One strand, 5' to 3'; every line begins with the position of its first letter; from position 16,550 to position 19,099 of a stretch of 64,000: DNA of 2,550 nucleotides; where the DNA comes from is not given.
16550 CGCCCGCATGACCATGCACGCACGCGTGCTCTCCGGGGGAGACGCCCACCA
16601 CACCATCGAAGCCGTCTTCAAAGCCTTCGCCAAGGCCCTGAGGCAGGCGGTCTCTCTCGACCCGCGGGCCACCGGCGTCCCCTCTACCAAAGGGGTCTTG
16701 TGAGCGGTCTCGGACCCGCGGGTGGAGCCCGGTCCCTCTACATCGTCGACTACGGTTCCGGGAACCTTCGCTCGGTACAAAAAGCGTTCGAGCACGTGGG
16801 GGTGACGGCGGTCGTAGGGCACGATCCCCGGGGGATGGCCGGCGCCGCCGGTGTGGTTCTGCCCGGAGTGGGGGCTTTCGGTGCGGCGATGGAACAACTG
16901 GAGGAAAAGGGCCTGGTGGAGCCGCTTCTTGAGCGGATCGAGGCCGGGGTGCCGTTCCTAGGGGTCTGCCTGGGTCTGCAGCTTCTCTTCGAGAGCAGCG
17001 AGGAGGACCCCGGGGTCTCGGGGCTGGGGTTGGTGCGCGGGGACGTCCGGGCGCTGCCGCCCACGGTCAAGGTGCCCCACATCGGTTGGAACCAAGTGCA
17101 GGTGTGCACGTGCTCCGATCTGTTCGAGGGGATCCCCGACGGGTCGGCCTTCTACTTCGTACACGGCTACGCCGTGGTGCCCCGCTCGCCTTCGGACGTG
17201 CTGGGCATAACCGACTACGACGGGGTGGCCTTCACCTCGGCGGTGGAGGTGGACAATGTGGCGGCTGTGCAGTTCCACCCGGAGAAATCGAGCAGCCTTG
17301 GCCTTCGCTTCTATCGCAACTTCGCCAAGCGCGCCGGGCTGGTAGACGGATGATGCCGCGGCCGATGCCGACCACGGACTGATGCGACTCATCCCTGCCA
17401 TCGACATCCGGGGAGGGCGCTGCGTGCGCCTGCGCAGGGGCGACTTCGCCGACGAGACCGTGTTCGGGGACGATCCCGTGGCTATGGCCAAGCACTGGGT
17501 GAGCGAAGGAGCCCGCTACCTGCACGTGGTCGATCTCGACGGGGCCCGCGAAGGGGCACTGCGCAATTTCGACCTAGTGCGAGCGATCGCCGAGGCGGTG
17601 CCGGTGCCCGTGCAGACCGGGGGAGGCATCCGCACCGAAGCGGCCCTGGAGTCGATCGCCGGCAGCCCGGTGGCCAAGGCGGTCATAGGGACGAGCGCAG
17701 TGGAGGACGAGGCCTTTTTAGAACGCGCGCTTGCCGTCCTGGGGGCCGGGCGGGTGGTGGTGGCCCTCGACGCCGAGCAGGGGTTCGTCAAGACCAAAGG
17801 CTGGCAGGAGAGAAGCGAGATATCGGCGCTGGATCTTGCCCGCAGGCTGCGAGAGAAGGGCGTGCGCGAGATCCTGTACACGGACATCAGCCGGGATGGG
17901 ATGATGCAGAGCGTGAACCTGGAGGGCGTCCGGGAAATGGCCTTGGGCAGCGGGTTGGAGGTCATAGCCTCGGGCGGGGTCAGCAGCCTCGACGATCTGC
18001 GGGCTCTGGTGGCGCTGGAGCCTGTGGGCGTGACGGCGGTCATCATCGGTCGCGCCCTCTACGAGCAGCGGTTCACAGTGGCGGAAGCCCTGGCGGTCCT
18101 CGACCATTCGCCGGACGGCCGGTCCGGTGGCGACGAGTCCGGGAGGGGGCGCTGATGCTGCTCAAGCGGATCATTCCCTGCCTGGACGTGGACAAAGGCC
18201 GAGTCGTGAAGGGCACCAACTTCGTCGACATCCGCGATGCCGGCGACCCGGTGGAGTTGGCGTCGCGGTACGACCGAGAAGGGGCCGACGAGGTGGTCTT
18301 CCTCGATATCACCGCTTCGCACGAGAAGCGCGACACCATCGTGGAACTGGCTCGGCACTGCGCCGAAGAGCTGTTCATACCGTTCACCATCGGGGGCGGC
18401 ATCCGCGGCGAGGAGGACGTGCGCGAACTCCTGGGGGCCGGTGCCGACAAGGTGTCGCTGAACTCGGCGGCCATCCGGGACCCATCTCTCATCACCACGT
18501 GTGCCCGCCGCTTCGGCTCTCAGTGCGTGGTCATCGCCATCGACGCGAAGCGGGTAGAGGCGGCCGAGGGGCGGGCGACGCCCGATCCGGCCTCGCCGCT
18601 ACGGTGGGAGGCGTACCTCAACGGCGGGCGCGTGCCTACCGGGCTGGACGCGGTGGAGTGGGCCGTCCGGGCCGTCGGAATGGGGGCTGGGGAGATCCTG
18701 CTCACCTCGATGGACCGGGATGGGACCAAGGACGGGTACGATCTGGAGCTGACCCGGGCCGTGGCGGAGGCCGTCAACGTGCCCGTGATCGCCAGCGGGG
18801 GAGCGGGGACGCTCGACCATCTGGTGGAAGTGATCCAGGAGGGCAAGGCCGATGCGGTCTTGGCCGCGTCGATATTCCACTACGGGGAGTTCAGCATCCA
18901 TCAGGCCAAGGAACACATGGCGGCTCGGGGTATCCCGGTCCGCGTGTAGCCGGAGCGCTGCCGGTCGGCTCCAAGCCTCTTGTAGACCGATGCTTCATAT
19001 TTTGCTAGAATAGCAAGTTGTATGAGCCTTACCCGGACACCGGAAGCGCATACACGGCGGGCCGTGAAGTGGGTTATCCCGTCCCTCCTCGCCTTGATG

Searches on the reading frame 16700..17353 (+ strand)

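Call 18: search_protein_families(library=pfam, proteins=[window:16700-17353:+], max_evalue=0.001)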
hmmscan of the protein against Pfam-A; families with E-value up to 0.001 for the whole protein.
window:16700-17353:+ (217 aa): 3 families
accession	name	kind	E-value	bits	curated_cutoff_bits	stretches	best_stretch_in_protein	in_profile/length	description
PF00117.34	GATase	-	3.1e-20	73.1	22.8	1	15-208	2-186/190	Glutamine amidotransferase class-I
PF01174.25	SNO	-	2.3e-06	28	27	1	21-210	6-184/188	SNO glutamine amidotransferase family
PF07685.20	GATase_3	-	1.1e-05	25.7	27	1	49-114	41-113/196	CobB/CobQ-like glutamine amidotransferase domain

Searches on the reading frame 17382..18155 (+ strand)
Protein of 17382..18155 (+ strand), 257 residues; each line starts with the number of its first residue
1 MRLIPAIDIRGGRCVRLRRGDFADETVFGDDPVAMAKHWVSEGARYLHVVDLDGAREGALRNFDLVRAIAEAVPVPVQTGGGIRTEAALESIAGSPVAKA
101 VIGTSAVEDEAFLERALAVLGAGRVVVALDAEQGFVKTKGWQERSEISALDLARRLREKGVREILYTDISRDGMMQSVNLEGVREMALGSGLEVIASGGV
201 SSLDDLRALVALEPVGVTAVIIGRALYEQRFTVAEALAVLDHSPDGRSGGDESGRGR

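Call 18: search_protein_families(library=pfam, proteins=[window:17382-18155:+], max_evalue=0.001)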
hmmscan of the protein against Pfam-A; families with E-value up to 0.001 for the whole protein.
window:17382-18155:+ (257 aa): 2 families
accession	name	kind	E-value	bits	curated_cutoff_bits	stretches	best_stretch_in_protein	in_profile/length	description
PF00977.27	His_biosynth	-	1.7e-74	250.6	23.6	1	2-232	1-228/228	Histidine biosynthesis protein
PF01207.24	Dus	-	2.3e-05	24.1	20.4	0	140-235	132-226/311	Dihydrouridine synthase (Dus)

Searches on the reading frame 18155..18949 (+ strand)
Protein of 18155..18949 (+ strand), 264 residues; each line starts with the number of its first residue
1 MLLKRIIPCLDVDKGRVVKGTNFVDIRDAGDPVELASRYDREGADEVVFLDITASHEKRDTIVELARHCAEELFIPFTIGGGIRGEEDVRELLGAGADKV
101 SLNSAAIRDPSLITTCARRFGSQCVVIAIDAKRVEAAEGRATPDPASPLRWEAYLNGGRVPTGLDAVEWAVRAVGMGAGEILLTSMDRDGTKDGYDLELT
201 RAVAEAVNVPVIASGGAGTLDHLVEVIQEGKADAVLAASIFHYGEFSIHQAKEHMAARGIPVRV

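Call 18: search_protein_families(library=pfam, proteins=[window:18155-18949:+], max_evalue=0.001)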
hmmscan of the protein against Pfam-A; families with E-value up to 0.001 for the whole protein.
window:18155-18949:+ (264 aa): 5 families
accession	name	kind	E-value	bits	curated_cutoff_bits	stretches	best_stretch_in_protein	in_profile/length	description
PF00977.27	His_biosynth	-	1.1e-82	277.3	23.6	1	5-246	1-227/228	Histidine biosynthesis protein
PF02581.23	TMP-TENI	-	1.1e-06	28.6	27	0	36-105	108-179/180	Thiamine monophosphate synthase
PF03060.21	NMO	-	0.00023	21.1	28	0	196-237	181-222/331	Nitronate monooxygenase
PF00478.31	IMPDH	-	0.00038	20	25.6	0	173-241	171-239/345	IMP dehydrogenase / GMP reductase domain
PF04309.18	G3P_antiterm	-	0.00082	19.3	27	0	64-104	129-169/173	Glycerol-3-phosphate responsive antiterminator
